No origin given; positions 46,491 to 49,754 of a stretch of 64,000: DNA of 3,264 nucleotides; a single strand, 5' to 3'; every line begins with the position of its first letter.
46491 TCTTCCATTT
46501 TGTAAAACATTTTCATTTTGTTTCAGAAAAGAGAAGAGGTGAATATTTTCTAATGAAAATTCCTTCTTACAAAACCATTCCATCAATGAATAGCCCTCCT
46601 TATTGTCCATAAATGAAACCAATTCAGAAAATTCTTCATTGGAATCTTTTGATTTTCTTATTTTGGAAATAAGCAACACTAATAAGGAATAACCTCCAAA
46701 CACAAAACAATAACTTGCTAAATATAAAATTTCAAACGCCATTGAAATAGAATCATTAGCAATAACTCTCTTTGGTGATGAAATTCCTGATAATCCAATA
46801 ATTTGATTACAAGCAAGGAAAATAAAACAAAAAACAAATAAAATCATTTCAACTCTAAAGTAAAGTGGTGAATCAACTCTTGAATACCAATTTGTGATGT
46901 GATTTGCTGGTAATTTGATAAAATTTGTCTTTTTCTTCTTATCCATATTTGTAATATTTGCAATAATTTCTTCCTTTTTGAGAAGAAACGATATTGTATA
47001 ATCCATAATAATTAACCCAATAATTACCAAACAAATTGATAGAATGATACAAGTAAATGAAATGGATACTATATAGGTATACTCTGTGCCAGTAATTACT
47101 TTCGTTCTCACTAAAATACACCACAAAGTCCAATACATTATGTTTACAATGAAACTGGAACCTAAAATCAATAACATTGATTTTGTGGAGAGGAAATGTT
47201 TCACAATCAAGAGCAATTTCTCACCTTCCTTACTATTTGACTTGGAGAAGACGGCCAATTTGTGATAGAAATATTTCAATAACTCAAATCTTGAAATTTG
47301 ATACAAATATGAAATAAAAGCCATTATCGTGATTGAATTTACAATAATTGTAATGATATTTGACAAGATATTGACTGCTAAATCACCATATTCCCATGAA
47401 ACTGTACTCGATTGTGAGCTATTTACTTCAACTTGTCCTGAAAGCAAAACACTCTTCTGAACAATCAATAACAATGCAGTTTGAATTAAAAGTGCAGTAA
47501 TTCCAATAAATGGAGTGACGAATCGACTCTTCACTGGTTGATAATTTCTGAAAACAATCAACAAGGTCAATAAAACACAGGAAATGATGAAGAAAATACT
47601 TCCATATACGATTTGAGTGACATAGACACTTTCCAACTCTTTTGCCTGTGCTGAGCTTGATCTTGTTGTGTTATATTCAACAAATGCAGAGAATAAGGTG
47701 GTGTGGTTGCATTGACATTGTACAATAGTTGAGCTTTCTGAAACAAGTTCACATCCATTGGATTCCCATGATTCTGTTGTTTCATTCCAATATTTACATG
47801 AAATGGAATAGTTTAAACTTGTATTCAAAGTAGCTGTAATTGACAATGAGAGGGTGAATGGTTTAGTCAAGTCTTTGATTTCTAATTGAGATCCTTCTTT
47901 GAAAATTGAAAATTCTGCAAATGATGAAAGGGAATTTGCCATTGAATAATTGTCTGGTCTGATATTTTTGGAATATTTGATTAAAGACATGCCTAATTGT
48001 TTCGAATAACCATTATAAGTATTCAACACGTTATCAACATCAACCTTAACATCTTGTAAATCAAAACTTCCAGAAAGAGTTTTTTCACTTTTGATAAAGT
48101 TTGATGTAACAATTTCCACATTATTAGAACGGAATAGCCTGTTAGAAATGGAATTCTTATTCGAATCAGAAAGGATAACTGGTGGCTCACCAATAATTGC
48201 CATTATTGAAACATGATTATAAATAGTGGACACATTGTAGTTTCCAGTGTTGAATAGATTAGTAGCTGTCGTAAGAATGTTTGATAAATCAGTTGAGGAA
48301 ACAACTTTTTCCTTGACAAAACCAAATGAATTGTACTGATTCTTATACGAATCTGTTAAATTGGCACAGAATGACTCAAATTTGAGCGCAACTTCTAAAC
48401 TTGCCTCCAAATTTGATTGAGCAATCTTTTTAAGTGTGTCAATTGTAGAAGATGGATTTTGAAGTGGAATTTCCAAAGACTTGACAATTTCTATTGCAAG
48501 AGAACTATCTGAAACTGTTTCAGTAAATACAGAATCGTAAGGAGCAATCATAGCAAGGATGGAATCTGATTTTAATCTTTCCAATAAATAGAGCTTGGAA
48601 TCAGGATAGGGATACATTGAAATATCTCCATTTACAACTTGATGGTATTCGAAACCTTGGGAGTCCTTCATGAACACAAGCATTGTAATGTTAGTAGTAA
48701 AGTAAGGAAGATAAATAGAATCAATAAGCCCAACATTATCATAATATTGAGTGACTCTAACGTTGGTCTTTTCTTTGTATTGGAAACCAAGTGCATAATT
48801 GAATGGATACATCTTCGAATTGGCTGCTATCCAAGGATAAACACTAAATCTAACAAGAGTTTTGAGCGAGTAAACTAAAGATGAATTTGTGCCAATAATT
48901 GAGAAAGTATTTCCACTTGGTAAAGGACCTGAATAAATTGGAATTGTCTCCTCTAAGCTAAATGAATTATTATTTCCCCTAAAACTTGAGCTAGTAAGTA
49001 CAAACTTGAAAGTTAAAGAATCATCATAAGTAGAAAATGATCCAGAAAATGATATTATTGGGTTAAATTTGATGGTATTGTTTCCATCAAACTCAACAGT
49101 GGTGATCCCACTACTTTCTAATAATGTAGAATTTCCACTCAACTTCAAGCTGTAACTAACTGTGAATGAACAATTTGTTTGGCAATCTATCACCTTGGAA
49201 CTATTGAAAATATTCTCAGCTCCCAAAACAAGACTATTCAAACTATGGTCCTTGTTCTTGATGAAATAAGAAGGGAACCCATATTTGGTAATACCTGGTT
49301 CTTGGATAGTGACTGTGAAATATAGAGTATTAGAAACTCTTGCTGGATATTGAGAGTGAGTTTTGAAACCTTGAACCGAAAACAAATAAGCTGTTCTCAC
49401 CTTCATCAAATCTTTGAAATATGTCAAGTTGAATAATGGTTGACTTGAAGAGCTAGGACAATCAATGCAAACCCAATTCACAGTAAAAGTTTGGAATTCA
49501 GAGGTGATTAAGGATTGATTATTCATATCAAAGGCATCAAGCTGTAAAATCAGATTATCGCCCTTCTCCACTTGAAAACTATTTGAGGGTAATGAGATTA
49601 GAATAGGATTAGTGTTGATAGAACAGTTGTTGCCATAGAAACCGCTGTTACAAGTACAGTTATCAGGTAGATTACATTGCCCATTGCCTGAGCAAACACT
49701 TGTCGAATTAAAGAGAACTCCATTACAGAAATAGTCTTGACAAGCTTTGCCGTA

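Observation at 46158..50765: Giant receptor combining lectin+EGF ectodomain, GPS motif, 7TM and a C-terminal RGS domain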

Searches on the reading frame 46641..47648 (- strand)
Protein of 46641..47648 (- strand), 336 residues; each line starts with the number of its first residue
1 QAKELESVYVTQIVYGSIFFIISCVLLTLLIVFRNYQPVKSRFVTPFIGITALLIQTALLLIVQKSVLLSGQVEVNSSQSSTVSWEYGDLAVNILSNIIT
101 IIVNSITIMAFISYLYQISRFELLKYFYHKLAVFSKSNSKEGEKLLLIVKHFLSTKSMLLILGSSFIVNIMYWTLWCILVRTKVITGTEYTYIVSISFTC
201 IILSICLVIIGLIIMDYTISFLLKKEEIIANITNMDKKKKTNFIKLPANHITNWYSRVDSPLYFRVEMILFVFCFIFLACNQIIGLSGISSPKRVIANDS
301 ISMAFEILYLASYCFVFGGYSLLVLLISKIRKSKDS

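Call 38: search_solved_structures(query=A3, max_evalue=10, show_alignments=1)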
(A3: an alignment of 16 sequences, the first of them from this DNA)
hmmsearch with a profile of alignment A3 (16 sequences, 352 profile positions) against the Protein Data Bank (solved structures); distinct sequences matched with E-value up to 10: 21.
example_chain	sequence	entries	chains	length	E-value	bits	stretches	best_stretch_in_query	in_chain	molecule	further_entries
6x33_B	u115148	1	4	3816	0.67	12.2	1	98-127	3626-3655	Ryanodine Receptor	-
5t9v_B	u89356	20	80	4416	0.93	11.7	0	98-130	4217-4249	Ryanodine receptor 1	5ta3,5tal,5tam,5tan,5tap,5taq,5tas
3j8h_A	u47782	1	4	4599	1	11.6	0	98-130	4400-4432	Ryanodine receptor 1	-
5t15_B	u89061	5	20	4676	1.1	11.5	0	98-130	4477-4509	Ryanodine receptor 1,Ryanodine receptor 1,Ryanodine receptor 1,Ryanodine receptor 1,Ryanod | Ryanodine receptor 1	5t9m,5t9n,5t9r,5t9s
6pv6_B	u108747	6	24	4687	1.1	11.5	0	98-130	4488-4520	Ryanodine receptor 1 | ryanodine receptor type 1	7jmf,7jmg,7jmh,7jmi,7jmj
8rrt_B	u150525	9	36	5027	1.1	11.5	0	98-130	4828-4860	Ryanodine receptor 1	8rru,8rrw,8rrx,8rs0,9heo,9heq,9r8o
6wot_A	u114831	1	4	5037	1.1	11.5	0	98-130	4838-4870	Ryanodine receptor 1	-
5gky_A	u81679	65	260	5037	1.1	11.5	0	98-130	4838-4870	Ryanodine receptor 1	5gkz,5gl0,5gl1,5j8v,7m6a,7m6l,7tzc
8rrv_B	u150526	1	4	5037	1.1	11.5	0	98-130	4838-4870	Ryanodine receptor 1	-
8xji_D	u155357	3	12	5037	1.1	11.5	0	98-130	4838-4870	Ryanodine receptor 1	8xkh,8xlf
7t64_A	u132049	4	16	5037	1.1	11.5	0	98-130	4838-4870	Ryanodine receptor 1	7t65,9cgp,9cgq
8xlh_A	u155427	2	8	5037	1.1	11.4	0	98-130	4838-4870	Ryanodine receptor 1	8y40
6w1n_B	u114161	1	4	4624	1.2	11.4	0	98-130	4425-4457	Ryanodine Receptor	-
7cf9_A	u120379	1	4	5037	1.3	11.3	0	98-130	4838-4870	Ryanodine receptor 1,RyR1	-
6m2w_A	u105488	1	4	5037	1.3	11.3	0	98-130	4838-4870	Ryanodine receptor 1,Ryanodine receptor 1,Ryanodine receptor 1,Ryanodine receptor 1,Ryanod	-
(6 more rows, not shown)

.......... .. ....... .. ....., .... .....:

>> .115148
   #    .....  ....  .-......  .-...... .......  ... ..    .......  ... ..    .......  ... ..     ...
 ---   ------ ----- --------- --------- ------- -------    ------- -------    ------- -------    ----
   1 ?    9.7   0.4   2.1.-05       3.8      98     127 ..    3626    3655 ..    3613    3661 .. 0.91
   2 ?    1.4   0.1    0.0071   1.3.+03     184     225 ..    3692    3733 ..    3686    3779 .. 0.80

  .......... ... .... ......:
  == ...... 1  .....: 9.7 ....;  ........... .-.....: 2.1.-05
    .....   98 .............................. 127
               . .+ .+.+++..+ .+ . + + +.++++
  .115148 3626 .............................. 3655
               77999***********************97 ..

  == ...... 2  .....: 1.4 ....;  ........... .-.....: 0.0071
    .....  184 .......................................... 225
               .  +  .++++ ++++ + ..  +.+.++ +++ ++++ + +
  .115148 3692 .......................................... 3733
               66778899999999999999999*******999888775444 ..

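Call 39: search_protein_families(library=pfam, alignment_id=A3, max_evalue=10)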
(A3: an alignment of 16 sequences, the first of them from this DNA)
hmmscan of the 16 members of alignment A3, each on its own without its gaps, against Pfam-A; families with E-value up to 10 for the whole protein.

A. member 1, seq(336 aa): 1 family
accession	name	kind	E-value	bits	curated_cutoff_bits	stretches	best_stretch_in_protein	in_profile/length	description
PF03706.18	LPG_synthase_TM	-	7.4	6.4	33.4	1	95-223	145-273/302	Lysylphosphatidylglycerol synthase TM region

B. families by the number of members that match (of 16 scanned): 17 families
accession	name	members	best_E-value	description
PF09221.15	Bacteriocin_IId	2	0.0051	Bacteriocin class IId cyclical uberolysin-like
PF24400.1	DUF7544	1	0.0018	Family of unknown function (DUF7544)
PF01034.25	Syndecan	1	0.0095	Syndecan domain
PF08058.16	NPCC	1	0.014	Nuclear pore complex component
PF05241.17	EBP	1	0.015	EXPERA (EXPanded EBP superfamily)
PF00846.24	Hanta_nucleocap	1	0.034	Hantavirus nucleocapsid protein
PF05961.16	Chordopox_A13L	1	0.035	Chordopoxvirus A13L protein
PF05545.16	FixQ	1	0.036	Cbb3-type cytochrome oxidase component FixQ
PF25184.1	YxzE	1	0.081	YxzE-like putative bacteriocin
PF06855.17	YozE_SAM_like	1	0.097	YozE SAM-like fold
PF08592.16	Anthrone_oxy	1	0.56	Anthrone oxygenase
PF20485.3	DUF6724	1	0.89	Family of unknown function (DUF6724)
PF23955.1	DUF7284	1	1.2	Family of unknown function (DUF7284)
PF15420.11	Abhydrolase_9_N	1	2.4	Alpha/beta-hydrolase family N-terminus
PF15879.10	MWFE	1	4.2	NADH-ubiquinone oxidoreductase MWFE subunit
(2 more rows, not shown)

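Call 45: predict_structure(alignment_id=A3)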
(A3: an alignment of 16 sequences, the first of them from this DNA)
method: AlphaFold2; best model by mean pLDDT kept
length: 336 residues; sequences in the alignment: 16
mean_pLDDT: 82.9   pTM: 0.81
mean pLDDT of the five models: 82.9, 80.9, 80.2, 78.9, 78.6
residues with pLDDT >= 90: 159; 70-90: 110; 50-70: 48; < 50: 19
segments of 3 or more residues with pLDDT < 50: 79-87, 237-245
pLDDT, mean of each block of 10 residues (from residue 1): 83 95 97 93 92 95 88 59 51 83 94 93 80 68 81 90 95 93 88 90 93 88 68 48 52 65 86 92 82 76 93 94 92 85
secondary structure, 60 per line:
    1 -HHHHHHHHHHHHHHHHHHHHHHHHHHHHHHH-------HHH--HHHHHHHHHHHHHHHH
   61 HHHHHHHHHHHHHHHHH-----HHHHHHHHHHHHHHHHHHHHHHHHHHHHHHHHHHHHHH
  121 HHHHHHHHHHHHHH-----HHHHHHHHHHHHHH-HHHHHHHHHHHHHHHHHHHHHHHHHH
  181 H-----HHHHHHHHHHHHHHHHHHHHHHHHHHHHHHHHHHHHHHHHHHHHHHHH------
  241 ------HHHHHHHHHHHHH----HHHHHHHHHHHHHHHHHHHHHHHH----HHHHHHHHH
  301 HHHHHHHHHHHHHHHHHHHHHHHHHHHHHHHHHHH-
elements in order: H2-32 H45-77 H83-134 H140-153 H155-181 H187-234 H247-259 H264-287 H292-335

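Call 48: fold_search(model_id=the predicted structure, library=pdb)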
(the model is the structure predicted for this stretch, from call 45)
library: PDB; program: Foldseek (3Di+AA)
matches with E <= 10: 448; with E <= 0.001: 0
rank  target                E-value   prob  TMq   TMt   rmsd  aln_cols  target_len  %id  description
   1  7ad3_A                2.0e-02  1.00  0.41  0.45   9.1       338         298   11  Class D GPCR Ste2 dimer coupled to two G proteins (released 2020-12-09)
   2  7dty_R                2.7e-02  1.00  0.46  0.43   8.2       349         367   13  Structural basis of ligand selectivity conferred by the human glucose-dependent insulinotropic polypeptide receptor (released 2021-08-04)
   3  9bud_R                4.2e-02  1.00  0.44  0.41   9.4       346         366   11  Human calcitonin Receptor in complex with Gs and cagrilintide in the CT-like conformation (released 2025-04-23)
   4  7fin_R                5.2e-02  1.00  0.48  0.44   7.5       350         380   14  Cryo-EM structure of the GIPR/GLP-1R/GCGR triagonist peptide 20-bound human GIPR-Gs complex (released 2022-02-23)
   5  9jr0_B                5.2e-02  1.00  0.45  0.24   8.9       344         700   14  GABA-DGABAB-Gi-complex (released 2025-10-22)
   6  6li3_R                6.5e-02  1.00  0.46  0.53   9.4       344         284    9  cryo-EM structure of GPR52-miniGs-NB35 (released 2020-02-26)
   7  6kpf_R                6.8e-02  1.00  0.43  0.48   8.2       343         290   10  Cryo-EM structure of a class A GPCR with G protein complex (released 2020-02-12)
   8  8kh5_A                7.1e-02  0.98  0.37  0.42   9.2       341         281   10  Cryo-EM structure of the GPR174-Gs complex bound to endogenous lysoPS (released 2023-10-18)
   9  7qa8_A                7.8e-02  0.94  0.30  0.32  10.0       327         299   12  Structure of the GPCR dimer Ste2 bound to an antagonist (released 2022-03-16)
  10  9ebh_R                8.2e-02  1.00  0.47  0.56   6.5       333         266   13  Human adenosine A3 receptor Gi1 complex bound to adenosine (released 2025-08-20)
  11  7piu_R                8.2e-02  1.00  0.41  0.49   8.0       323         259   11  Cryo-EM structure of the agonist setmelanotide bound to the active melanocortin-4 receptor (MC4R) in complex with the  (released 2021-11-17)
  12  7vgz_B                9.3e-02  1.00  0.48  0.54   6.9       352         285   12  MT1-remalteon-Gi complex (released 2022-03-02)
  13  7wig_R                1.1e-01  0.96  0.37  0.42   8.4       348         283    9  Cryo-EM structure of the L-054,264-bound human SSTR2-Gi1 complex (released 2022-06-01)
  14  9erx_R                1.2e-01  0.99  0.42  0.46   7.6       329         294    7  Structural basis of D9-THC analog activity at the Cannabinoid 1 receptor (released 2024-06-26)
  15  6gpx_B                1.2e-01  0.87  0.31  0.37  10.1       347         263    9  CRYSTAL STRUCTURE OF CCR2A IN COMPLEX WITH MK-0812 (released 2019-01-02)
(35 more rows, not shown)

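Call 55: search_protein_representatives(alignment_id=A3)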
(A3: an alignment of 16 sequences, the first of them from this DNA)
Query: 16 sequences, 352 profile positions. Proteins with E-value up to 0.001 (for the whole library): 141; up to 1e-10: 102; up to 1e-30: 89. The best 141 are listed.
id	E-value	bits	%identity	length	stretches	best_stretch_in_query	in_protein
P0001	2.6e-131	454.3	-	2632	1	2-350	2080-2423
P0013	4.3e-131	453.6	-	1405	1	2-351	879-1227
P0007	9.8e-129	445.8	-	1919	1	2-352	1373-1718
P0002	2.7e-121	421.3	-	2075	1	2-349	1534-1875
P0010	4.5e-121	420.6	-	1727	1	2-352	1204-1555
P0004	1.2e-119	415.9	-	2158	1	2-351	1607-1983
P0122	3.3e-115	401.4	-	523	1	2-350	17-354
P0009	3.1e-112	391.6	-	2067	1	4-351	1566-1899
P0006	9.4e-112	390.0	-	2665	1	2-351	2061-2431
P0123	2.2e-111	388.7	-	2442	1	2-351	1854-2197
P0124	1.2e-110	386.4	-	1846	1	5-348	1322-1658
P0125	6.0e-110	384.0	-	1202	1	4-350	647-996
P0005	9.7e-109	380.1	-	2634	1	8-349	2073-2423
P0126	6.3e-106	370.8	-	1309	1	2-350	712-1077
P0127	5.7e-105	367.7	-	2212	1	3-350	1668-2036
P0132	2.0e-91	323.1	-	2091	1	6-346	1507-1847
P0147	7.3e-74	265.4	-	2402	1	9-349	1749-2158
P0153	3.9e-58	213.6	-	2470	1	7-351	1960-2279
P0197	4.9e-29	117.9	-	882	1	5-350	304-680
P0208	8.2e-13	64.6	-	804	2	9-213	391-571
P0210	2.5e-10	56.4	-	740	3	17-215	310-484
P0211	2.7e-10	56.3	-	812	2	11-215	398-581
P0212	1.7e-08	50.4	-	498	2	17-217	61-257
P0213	1.8e-08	50.2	-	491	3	104-213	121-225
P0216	2.0e-07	46.8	-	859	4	16-58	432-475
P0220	1.0e-06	44.6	-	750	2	17-212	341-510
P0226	6.9e-06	41.8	-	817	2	20-217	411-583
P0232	2.0e-05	40.2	-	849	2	13-214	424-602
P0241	1.5e-04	37.4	-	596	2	14-219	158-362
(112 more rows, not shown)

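Call 56: search_protein_families(library=pfam, proteins=[P0208, P0210, P0211, P0212, P0213, P0216, P0220, P0226, P0232, P0241], max_evalue=0.001)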
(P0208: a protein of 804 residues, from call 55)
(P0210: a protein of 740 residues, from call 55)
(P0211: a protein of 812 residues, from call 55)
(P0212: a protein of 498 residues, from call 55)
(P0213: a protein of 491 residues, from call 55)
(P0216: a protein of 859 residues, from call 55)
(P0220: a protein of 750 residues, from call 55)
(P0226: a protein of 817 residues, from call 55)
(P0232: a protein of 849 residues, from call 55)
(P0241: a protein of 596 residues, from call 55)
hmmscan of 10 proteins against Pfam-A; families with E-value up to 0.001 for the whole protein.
P0208 (804 aa): 1 family
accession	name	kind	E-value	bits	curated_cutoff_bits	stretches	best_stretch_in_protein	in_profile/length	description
PF00615.24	RGS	-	0.00029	21.6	23.9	1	665-750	3-81/117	Regulator of G protein signaling domain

P0210 (740 aa): 2 families
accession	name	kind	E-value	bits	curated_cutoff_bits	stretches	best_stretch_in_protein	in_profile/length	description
PF00561.26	Abhydrolase_1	-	0.00037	20.7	25.8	1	128-222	139-232/245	alpha/beta hydrolase fold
PF00615.24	RGS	-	0.00069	20.4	23.9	0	604-692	6-85/117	Regulator of G protein signaling domain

P0211 (812 aa): 1 family
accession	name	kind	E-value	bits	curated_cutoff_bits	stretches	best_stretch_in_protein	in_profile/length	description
PF00561.26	Abhydrolase_1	-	2.4e-05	24.6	25.8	0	4-108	27-105/245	alpha/beta hydrolase fold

P0212 (498 aa): 1 family
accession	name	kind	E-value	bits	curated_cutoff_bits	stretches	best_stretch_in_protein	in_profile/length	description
PF00615.24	RGS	-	5.6e-10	40.1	23.9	1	368-471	2-102/117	Regulator of G protein signaling domain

P0213 (491 aa): 1 family
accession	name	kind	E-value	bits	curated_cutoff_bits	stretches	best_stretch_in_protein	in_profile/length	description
PF00615.24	RGS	-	2.5e-06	28.3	23.9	1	339-421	4-82/117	Regulator of G protein signaling domain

P0216 (859 aa): 2 families
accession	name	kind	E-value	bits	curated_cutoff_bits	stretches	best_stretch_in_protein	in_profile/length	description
PF00561.26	Abhydrolase_1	-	5.9e-09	36.4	25.8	1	23-353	26-237/245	alpha/beta hydrolase fold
PF00615.24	RGS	-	3.7e-07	31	23.9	1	720-840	3-115/117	Regulator of G protein signaling domain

P0220 (750 aa): 3 families
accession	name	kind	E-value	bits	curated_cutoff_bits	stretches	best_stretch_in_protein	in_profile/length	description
PF00615.24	RGS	-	2.4e-09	38.1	23.9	1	619-717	4-100/117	Regulator of G protein signaling domain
PF08386.16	Abhydrolase_4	-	9.4e-06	26.1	21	1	201-265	15-77/103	TAP-like protein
PF00561.26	Abhydrolase_1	-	0.00025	21.2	25.8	0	16-54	68-106/245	alpha/beta hydrolase fold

P0226 (817 aa): 2 families
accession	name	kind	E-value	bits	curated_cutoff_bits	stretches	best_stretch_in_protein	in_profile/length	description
PF00615.24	RGS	-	4.4e-08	34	23.9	1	678-785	2-101/117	Regulator of G protein signaling domain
PF00561.26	Abhydrolase_1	-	8.6e-06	26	25.8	0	5-101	28-102/245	alpha/beta hydrolase fold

P0232 (849 aa): 1 family
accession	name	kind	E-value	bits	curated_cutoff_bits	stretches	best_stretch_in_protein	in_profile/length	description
PF00615.24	RGS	-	0.00017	22.4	23.9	1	710-832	3-116/117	Regulator of G protein signaling domain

P0241 (596 aa): 1 family
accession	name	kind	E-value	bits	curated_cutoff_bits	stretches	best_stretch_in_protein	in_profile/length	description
PF00615.24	RGS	-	1.9e-09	38.4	23.9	1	467-551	8-92/117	Regulator of G protein signaling domain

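Call 57: list_cluster_members(proteins=[P0123, P0124, P0132, P0147, P0153, P0197, P0208, P0210, P0212, P0226])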
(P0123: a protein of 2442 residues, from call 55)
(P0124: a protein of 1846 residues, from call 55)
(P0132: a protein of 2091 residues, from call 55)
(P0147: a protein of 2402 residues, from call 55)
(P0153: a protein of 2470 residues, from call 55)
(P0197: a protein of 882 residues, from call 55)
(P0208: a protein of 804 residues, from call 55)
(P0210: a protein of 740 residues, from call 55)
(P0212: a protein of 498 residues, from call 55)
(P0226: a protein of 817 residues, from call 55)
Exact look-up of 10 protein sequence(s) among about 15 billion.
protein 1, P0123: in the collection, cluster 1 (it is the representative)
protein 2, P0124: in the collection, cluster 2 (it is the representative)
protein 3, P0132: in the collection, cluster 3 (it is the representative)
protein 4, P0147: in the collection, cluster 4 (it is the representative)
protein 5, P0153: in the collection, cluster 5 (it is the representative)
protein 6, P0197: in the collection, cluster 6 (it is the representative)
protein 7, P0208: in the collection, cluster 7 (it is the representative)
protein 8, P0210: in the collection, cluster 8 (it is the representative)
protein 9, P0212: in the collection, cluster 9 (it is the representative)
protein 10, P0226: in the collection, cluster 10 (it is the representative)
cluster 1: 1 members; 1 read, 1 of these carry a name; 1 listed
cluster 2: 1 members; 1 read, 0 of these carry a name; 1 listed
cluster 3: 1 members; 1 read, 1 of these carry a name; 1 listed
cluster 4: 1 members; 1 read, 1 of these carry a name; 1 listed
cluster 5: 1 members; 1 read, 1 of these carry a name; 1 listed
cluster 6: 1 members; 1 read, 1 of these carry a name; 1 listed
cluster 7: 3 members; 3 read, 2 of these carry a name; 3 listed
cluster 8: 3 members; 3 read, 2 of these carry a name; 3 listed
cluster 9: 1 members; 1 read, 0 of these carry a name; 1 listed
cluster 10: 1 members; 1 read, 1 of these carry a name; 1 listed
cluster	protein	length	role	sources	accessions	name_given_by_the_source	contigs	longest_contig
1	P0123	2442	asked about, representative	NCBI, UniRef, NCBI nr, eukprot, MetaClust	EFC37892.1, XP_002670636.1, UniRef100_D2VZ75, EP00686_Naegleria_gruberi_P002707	predicted protein [Naegleria gruberi] | Predicted protein n=1 Tax=Naegleria gruberi TaxID=5762 RepID=D2VZ75_NAEGR | uncharacterized protein NAEGRDRAFT_74387 [Naegleria gruberi]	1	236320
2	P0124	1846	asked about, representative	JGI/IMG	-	-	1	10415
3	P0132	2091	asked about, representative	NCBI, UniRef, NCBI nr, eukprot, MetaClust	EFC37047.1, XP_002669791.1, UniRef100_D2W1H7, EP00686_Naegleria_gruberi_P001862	predicted protein [Naegleria gruberi] | Predicted protein n=1 Tax=Naegleria gruberi TaxID=5762 RepID=D2W1H7_NAEGR | uncharacterized protein NAEGRDRAFT_59845 [Naegleria gruberi]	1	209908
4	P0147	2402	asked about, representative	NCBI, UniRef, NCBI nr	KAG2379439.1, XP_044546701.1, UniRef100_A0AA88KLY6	hypothetical protein C9374_006556 [Naegleria lovaniensis] | GPS domain-containing protein n=1 Tax=Naegleria lovaniensis TaxID=51637 ... | uncharacterized protein C9374_006556 [Naegleria lovaniensis]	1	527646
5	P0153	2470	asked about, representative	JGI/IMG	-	hypothetical protein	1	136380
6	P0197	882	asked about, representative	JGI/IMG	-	hypothetical protein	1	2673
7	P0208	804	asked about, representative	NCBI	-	-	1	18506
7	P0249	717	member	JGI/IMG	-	hypothetical protein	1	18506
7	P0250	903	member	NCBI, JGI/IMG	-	pimeloyl-ACP methyl ester carboxylesterase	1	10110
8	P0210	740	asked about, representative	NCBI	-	-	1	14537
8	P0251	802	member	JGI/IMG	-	hypothetical protein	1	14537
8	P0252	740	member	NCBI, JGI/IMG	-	hypothetical protein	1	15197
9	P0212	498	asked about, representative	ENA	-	-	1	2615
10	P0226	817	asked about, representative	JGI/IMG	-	pimeloyl-ACP methyl ester carboxylesterase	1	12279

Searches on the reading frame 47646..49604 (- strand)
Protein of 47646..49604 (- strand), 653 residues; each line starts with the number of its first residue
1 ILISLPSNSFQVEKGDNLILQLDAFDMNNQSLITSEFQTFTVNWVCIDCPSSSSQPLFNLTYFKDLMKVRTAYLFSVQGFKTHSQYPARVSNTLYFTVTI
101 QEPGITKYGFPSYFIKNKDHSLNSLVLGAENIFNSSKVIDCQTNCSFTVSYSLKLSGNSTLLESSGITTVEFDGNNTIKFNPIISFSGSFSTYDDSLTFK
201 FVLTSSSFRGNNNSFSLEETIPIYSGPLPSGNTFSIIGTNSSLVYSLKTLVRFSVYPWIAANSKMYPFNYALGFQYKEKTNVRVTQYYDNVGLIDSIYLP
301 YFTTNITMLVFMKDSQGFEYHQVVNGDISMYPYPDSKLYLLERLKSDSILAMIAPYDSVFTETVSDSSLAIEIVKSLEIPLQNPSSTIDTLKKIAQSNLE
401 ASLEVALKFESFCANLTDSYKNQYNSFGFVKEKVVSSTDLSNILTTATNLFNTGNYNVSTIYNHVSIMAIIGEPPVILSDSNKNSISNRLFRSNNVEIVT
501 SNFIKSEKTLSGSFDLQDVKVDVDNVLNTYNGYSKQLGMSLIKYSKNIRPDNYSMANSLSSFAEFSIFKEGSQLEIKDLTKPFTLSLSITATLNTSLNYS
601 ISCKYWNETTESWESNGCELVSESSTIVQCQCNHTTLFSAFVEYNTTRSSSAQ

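Call 14: search_protein_families(library=pfam, proteins=[window:47646-49604:-], max_evalue=10)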
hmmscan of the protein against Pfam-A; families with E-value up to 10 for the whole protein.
window:47646-49604:- (653 aa): 1 family
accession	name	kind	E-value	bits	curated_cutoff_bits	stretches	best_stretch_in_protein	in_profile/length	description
PF01825.27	GPS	-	1.3e-09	38.8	22.5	1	602-639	2-43/45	GPCR proteolysis site, GPS, motif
